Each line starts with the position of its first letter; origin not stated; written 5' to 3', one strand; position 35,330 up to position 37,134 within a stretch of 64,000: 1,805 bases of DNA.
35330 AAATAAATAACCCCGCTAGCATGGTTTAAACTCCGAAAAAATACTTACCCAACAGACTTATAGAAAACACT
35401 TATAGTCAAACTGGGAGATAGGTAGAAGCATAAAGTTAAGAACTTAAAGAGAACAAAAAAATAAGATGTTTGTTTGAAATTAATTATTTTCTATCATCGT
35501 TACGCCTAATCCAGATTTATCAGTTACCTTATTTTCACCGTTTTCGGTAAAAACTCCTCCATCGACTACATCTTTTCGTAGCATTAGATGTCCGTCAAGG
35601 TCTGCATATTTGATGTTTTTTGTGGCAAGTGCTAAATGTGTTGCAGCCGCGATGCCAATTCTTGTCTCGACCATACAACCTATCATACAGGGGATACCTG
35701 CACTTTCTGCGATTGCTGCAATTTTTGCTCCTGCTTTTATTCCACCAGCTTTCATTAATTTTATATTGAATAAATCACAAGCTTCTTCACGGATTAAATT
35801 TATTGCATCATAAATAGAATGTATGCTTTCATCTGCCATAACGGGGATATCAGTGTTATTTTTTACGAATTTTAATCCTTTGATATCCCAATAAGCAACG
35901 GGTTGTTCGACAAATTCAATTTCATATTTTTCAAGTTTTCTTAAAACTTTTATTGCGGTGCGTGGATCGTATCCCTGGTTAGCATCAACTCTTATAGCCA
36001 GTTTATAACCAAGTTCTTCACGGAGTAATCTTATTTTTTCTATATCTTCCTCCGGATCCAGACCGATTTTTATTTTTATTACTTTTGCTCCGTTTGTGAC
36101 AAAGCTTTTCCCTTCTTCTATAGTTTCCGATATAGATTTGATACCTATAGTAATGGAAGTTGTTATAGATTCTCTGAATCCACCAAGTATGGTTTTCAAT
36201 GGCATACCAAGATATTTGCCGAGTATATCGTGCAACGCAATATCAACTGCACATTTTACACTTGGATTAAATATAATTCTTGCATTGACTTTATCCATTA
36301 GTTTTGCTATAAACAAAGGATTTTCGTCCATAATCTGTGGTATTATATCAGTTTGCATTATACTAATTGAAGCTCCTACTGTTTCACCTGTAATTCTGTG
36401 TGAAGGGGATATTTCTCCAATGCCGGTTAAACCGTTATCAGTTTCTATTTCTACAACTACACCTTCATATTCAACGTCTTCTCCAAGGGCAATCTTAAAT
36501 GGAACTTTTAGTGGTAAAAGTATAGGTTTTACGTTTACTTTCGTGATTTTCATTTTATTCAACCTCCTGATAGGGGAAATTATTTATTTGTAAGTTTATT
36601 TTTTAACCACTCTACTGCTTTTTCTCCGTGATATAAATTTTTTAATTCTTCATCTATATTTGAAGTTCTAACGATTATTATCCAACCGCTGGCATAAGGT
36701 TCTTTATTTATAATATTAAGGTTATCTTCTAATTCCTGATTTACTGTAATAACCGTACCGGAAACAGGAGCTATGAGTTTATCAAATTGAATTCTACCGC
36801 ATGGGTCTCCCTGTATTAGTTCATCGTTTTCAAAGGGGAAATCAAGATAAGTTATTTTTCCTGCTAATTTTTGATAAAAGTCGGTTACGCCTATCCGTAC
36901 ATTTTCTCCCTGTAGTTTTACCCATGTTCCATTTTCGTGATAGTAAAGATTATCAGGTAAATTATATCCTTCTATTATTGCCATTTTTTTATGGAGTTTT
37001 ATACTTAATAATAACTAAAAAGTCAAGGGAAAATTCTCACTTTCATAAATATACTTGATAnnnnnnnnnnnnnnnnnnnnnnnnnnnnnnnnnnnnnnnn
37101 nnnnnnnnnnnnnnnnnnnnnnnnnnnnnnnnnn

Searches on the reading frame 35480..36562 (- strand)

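Call 7: search_protein_families(library=pfam, proteins=[window:35480-36562:-], max_evalue=0.01)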
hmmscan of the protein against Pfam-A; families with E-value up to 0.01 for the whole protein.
window:35480-36562:- (360 aa): 3 families
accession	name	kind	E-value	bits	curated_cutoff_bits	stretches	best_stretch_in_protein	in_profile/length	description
PF13378.12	MR_MLE_C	-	1.6e-57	195.2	29.4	1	151-358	6-217/219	Enolase C-terminal domain-like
PF02746.21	MR_MLE_N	-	4.2e-17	62.9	22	1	13-127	8-117/117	Mandelate racemase / muconate lactonizing enzyme, N-terminal domain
PF07476.17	MAAL_C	-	2e-06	27.6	27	1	234-317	135-219/249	Methylaspartate ammonia-lyase C-terminus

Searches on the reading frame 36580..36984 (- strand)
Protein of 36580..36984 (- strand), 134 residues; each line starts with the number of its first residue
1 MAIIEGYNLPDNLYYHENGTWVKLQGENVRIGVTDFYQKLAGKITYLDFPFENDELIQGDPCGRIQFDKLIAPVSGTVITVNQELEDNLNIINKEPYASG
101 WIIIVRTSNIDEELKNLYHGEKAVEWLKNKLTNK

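Call 7: search_protein_families(library=pfam, proteins=[window:36580-36984:-], max_evalue=0.01)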
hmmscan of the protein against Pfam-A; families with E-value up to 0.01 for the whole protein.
window:36580-36984:- (134 aa): 1 family
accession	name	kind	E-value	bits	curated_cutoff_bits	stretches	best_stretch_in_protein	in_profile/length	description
PF01597.25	GCV_H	-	2.7e-26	92.3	22.2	1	13-129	1-121/122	Glycine cleavage H-protein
